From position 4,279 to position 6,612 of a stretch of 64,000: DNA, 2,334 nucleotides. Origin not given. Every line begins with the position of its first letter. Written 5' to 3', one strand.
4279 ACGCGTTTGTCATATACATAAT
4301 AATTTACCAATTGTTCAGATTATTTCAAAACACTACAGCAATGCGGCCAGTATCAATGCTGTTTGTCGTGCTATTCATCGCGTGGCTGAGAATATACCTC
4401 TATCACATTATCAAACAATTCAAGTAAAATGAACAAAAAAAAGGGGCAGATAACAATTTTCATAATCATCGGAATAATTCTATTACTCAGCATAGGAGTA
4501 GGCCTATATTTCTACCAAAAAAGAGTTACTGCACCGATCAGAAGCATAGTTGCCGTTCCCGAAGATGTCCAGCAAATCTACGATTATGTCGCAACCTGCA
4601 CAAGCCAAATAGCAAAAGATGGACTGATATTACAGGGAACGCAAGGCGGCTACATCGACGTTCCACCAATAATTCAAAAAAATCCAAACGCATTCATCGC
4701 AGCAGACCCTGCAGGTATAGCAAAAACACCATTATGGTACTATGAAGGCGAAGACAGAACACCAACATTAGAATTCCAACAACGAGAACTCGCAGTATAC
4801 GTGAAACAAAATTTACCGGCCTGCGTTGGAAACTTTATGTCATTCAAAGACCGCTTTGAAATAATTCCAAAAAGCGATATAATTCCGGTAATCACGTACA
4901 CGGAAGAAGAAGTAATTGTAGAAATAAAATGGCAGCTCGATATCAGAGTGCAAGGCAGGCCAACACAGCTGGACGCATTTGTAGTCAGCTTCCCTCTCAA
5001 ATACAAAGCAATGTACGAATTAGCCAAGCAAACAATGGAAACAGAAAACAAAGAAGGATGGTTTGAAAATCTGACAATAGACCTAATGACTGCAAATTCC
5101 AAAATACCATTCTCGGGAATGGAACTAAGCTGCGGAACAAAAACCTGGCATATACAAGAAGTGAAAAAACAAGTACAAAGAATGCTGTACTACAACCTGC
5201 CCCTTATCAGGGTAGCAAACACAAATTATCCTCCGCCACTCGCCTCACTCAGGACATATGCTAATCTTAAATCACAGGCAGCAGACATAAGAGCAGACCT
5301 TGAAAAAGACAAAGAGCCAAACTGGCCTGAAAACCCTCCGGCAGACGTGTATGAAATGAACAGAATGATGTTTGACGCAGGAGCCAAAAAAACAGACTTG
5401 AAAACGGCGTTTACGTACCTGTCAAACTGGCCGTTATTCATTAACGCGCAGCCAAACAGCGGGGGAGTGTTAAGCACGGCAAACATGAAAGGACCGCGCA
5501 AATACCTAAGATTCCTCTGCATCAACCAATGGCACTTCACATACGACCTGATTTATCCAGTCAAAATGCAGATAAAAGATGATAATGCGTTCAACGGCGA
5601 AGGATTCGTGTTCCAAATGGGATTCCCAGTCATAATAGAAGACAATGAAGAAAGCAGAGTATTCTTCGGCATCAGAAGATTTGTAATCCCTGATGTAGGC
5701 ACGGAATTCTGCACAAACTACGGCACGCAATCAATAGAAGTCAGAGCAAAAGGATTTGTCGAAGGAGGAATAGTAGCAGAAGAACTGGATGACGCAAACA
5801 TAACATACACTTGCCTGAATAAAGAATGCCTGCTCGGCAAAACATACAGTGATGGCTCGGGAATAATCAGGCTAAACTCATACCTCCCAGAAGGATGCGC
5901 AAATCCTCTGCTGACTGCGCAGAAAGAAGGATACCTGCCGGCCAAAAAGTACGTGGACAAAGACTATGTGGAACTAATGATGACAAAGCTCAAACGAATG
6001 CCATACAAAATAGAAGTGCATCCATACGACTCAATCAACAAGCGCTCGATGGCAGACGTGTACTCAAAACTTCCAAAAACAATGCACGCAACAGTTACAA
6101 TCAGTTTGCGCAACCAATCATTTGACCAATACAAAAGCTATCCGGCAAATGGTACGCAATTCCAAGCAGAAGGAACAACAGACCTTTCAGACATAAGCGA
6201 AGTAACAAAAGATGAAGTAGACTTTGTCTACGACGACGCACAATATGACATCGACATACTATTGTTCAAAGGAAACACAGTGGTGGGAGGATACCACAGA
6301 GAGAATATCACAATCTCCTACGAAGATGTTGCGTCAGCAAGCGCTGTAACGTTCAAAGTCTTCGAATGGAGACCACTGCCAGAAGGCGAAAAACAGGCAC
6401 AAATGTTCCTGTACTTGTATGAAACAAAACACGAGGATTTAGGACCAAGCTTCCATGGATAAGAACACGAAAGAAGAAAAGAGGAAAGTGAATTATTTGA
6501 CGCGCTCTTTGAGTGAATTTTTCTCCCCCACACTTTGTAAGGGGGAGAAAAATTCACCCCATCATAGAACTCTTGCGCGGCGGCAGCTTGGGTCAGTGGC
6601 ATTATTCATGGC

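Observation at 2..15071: Coupled seven-gene operon (at least 15 kb) of giant Cys-rich exported proteins and polytopic membrane proteins with no recognisable enzyme or ATPase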

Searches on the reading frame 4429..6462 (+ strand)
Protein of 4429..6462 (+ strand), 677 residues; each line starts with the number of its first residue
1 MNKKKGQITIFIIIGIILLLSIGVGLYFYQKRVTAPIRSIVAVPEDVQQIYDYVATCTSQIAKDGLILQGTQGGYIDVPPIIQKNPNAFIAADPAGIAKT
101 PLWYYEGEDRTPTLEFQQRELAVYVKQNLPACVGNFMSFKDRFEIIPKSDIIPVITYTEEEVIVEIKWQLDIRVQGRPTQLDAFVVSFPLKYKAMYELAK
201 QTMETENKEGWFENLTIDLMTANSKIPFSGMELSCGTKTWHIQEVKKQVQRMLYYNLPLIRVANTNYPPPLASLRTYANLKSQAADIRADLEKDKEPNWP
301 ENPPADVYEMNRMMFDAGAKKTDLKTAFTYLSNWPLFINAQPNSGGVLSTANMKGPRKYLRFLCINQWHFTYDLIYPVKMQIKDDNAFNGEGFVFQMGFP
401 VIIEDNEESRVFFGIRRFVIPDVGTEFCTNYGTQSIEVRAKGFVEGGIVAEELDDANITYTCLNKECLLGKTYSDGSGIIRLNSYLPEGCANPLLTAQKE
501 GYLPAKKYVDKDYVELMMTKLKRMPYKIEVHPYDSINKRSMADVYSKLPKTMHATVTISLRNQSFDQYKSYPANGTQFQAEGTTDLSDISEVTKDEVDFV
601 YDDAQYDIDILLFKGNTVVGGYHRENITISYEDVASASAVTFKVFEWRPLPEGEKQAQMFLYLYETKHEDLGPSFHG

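Call 5: search_protein_families(library=pfam, proteins=[window:4429-6462:+], max_evalue=0.1)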
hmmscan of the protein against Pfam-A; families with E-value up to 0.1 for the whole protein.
window:4429-6462:+ (677 aa): 0 families

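Call 6: search_protein_families(library=ncbifam, proteins=[window:4429-6462:+], max_evalue=0.1)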
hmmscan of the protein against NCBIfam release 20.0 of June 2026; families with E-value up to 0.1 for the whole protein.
window:4429-6462:+ (677 aa): 0 families

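Call 44: find_homologous_proteins(query=window:4429-6459:+)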
Query window:4429-6459:+ (677 aa): 222 proteins with E <= 0.001 among 8000 candidates; the best 120 are listed.
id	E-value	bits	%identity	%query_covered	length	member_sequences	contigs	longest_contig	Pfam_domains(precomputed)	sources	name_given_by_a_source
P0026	0.0e+0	1569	100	100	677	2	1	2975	-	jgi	-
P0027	0.0e+0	1304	80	99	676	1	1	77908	-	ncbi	ncbi:MAG: hypothetical protein QW165_01970 [Candidatus Woesearchaeota archaeon]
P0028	0.0e+0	1287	80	99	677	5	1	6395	-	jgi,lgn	-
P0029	0.0e+0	1279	79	100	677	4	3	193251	-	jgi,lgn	jgi:hypothetical protein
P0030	0.0e+0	1241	77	99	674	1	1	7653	-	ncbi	-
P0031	0.0e+0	1127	69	99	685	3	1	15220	-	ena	-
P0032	0.0e+0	1066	66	100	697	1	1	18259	-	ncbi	-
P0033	0.0e+0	1043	66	98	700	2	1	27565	-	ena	-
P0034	0.0e+0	1033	64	98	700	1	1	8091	-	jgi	jgi:hypothetical protein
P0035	0.0e+0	1025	63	98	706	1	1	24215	-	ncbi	-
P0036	0.0e+0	1014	61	97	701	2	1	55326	-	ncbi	-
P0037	0.0e+0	1012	63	96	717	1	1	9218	-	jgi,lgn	jgi:hypothetical protein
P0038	3.2e-298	1009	63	98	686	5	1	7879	-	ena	-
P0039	1.3e-295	1000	63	98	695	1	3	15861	-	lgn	-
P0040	2.5e-293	993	63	98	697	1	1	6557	-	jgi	-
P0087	1.5e-173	597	42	100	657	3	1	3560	-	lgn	-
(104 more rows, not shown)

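Call 47: search_solved_structures(query=A4, max_evalue=1)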
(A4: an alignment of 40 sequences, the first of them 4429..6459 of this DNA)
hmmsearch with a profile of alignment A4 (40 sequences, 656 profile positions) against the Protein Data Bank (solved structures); distinct sequences matched with E-value up to 1: 1.
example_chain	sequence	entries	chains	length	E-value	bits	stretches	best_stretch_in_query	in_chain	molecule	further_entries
7jh4_A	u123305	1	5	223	0.23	13.1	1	91-150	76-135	NAD(P)H-dependent oxidoreductase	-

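Call 58: search_protein_families(library=phrogs, proteins=[window:4429-6462:+], max_evalue=0.01)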
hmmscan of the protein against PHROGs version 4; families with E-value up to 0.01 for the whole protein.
window:4429-6462:+ (677 aa): 0 families

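Call 64: predict_structure(alignment_id=A4)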
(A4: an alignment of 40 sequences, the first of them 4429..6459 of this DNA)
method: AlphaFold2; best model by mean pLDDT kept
length: 677 residues; sequences in the alignment: 40
mean_pLDDT: 85.2   pTM: 0.58
mean pLDDT of the five models: 85.2, 84.9, 83.6, 82.6, 82.1
residues with pLDDT >= 90: 348; 70-90: 256; 50-70: 44; < 50: 29
segments of 3 or more residues with pLDDT < 50: 412-416, 422-424, 576-593
pLDDT, mean of each block of 10 residues (from residue 1): 62 88 78 54 84 95 96 89 83 82 83 92 92 88 90 92 93 89 93 96 89 93 90 84 94 96 93 93 90 90 91 92 95 89 84 65 80 93 94 95 76 49 56 85 84 90 76 86 81 88 89 90 93 91 86 90 83 56 42 73 93 92 93 92 94 88 84 89
secondary structure, 60 per line:
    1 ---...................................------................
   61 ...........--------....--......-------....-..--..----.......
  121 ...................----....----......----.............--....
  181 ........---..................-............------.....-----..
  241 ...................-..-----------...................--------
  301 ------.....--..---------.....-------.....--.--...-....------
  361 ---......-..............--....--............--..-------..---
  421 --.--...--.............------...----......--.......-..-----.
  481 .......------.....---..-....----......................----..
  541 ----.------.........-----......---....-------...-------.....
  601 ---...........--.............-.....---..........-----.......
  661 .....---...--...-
elements in order (helices of 4 or more, strands of 3 or more residues): H4-38 H45-71 H80-83 E89-91 E99-102 H114-139 E144-147 E152-157 E162-174 E177-188 H192-209 H211-222 E229-233 E239-241 H242-259 H274-292 H307-311 E325-329 E337-341 E347-349 E351-354 E364-369 E371-384 H387-390 E393-404 E431-443 E450-452 E457-462 E465-471 E480-487 E494-498 E505-508 E513-534 E552-560 E566-571 H575-578 E596-600 E604-614 E617-629 H631-635 E639-648 H654-665 E674-676

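Call 67: fold_search(model_id=the predicted structure, library=pdb)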
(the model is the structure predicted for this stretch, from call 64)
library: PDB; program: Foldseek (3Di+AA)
matches with E <= 10: 831; with E <= 0.001: 1
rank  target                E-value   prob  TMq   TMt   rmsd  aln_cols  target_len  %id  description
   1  8tld_F                3.4e-04  0.54  0.09  0.17  24.6       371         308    8  Structure of the IL-5 Signaling Complex (released 2024-04-10)
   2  3qt2_A                1.2e-03  0.38  0.09  0.17  23.6       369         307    7  Structure of a cytokine ligand-receptor complex (released 2012-02-01)
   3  7edd                  1.3e-03  0.47  0.12  0.07  28.4       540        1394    7  Crystal structure of a serine protease from Streptococcus pyogenes (released 2021-05-12)
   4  3mtr_A                1.4e-03  0.72  0.08  0.23  18.6       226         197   13  Crystal structure of the Ig5-FN1 tandem of human NCAM (released 2010-06-23)
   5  6vjb                  1.4e-03  0.60  0.11  0.07  24.5       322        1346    9  Crystal structure of a catalytically inactive CXC Chemokine-degrading protease SpyCEP from Streptococcus pyogenes (released 2020-04-15)
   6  2ya1_A                1.6e-03  0.51  0.10  0.07  28.0       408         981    9  Product complex of a multi-modular glycogen-degrading pneumococcal virulence factor SpuA (released 2011-04-20)
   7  8d7h_A                1.6e-03  0.28  0.08  0.16  26.3       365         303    6  Cryo-EM structure of human CLCF1 in complex with CRLF1 and CNTFR alpha (released 2023-03-29)
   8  3va2_C                2.4e-03  0.35  0.08  0.17  23.1       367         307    8  Crystal structure of human Interleukin-5 in complex with its alpha receptor (released 2012-07-25)
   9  6e57_D                2.4e-03  0.28  0.07  0.11  22.5       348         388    9  Bacteroides ovatus mixed-linkage glucan utilization locus (MLGUL) SGBP-B in complex with mixed-linkage heptasaccharide (released 2019-05-29)
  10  5e4q                  2.7e-03  0.21  0.07  0.15  26.5       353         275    9  Crystal structure of mouse CNTN3 FN1-FN3 domains (released 2016-08-31)
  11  7mrk_D                3.1e-03  0.23  0.07  0.15  27.6       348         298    9  Chicken CNTN4 APP complex (released 2022-01-05)
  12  5vi4_C                4.9e-03  0.18  0.07  0.14  25.4       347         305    8  IL-33/ST2/IL-1RAcP ternary complex structure (released 2017-09-27)
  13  6ey4                  5.2e-03  0.11  0.07  0.09  39.8       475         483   10  Periplasmic domain (residues 36-513) of GldM (released 2018-02-07)
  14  1axi_B                6.1e-03  0.60  0.08  0.23  17.8       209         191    9  STRUCTURAL PLASTICITY AT THE HGH:HGHBP INTERFACE (released 1998-01-28)
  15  5e55_B                6.8e-03  0.15  0.08  0.15  26.9       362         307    7  Crystal structure of mouse CNTN6 FN1-FN3 domains (released 2016-08-31)
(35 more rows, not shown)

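Call 72: find_related_loci(query=A4, collection=viral_contigs, flank=10000)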
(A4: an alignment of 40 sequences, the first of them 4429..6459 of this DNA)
Query A4 (677 aa) in viral_contigs; peptide patterns used: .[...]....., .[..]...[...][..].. (x = any residue, [..] = any of these).
29 stretches matched a pattern, but none encodes a relative of the query by tblastn (E <= 1e-3).

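Call 77: search_protein_representatives(alignment_id=A4)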
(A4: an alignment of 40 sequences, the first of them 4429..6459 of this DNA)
Query: 40 sequences, 656 profile positions. Proteins with E-value up to 0.001 (for the whole library): 7963; up to 1e-10: 5290; up to 1e-30: 1360. The best 150 are listed.
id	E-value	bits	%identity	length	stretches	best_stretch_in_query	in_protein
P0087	1.8e-288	975.0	-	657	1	2-656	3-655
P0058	5.8e-280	946.9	-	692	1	2-655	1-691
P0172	6.5e-273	923.6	-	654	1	1-656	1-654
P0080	7.1e-261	883.8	-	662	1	3-656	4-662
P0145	1.4e-251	853.1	-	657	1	2-656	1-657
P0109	3.1e-250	848.7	-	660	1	1-656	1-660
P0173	5.5e-239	811.5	-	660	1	4-654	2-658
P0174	2.5e-236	802.7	-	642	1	2-656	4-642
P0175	1.7e-232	790.1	-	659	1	1-655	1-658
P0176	2.0e-232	789.8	-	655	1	2-656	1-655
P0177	2.8e-232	789.3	-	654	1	1-656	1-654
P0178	5.1e-228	775.3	-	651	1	2-655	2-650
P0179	9.2e-227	771.1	-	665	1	1-656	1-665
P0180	1.2e-226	770.8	-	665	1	2-656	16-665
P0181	1.9e-226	770.1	-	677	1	3-655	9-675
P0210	4.9e-186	636.5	-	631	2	298-646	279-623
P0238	1.7e-163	562.1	-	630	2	2-273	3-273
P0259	1.0e-154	533.1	-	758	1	2-654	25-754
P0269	1.2e-142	493.2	-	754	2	2-272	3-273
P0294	3.6e-127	442.1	-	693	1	2-644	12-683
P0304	1.3e-122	427.0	-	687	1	2-632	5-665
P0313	1.8e-119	416.6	-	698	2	298-656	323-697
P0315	2.8e-119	416.0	-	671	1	2-649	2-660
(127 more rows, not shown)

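Call 79: list_cluster_members(proteins=[P0315, P0313, P0294, P0269, P0259, P0238, P0210, P0172, P0087, P0304])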
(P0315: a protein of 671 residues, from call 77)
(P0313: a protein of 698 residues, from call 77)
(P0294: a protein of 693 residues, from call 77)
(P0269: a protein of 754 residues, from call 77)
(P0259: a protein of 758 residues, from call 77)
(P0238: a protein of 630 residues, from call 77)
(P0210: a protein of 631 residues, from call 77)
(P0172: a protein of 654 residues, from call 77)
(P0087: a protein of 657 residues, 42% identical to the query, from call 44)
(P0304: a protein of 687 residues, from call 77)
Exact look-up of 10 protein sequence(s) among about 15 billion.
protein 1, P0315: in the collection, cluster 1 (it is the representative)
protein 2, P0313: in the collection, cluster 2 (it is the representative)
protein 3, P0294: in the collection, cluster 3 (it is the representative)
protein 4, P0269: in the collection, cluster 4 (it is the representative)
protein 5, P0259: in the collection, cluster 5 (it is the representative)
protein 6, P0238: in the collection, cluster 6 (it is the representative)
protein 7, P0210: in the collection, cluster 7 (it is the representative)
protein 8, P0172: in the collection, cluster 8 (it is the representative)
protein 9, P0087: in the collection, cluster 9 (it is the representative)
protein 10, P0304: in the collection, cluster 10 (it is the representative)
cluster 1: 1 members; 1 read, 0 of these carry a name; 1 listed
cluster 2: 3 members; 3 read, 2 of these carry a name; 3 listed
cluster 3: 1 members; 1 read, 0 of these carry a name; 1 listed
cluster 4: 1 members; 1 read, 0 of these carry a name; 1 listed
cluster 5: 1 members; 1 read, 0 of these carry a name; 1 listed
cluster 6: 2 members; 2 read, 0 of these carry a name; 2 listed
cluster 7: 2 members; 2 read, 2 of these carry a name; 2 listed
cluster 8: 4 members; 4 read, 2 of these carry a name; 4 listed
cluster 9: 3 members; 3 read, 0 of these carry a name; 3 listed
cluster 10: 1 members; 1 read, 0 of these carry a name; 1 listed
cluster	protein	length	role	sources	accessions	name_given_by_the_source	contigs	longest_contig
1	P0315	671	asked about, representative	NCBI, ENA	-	-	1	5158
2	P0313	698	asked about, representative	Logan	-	-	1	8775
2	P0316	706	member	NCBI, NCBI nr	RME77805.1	hypothetical protein D6774_03210 [Candidatus Woesearchaeota archaeon] | MAG: hypothetical protein D6774_03210 [Candidatus Woesearchaeota archaeon]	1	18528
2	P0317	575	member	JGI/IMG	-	hypothetical protein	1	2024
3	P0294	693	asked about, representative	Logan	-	-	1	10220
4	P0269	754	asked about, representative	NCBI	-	-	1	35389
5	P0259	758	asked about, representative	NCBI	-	-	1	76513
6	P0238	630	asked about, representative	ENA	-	-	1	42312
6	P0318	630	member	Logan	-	-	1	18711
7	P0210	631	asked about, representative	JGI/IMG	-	hypothetical protein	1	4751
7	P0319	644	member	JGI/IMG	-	hypothetical protein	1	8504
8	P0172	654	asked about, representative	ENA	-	-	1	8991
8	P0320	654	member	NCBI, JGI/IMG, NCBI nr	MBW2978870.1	hypothetical protein KY304_02040 [Candidatus Woesearchaeota archaeon] | hypothetical protein [Candidatus Woesearchaeota archaeon]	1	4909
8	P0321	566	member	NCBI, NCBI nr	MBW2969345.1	hypothetical protein KY314_04520, partial [Candidatus Woesearchaeota archaeon] | hypothetical protein [Candidatus Woesearchaeota archaeon]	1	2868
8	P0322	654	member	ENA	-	-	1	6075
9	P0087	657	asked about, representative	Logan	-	-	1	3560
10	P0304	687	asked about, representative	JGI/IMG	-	-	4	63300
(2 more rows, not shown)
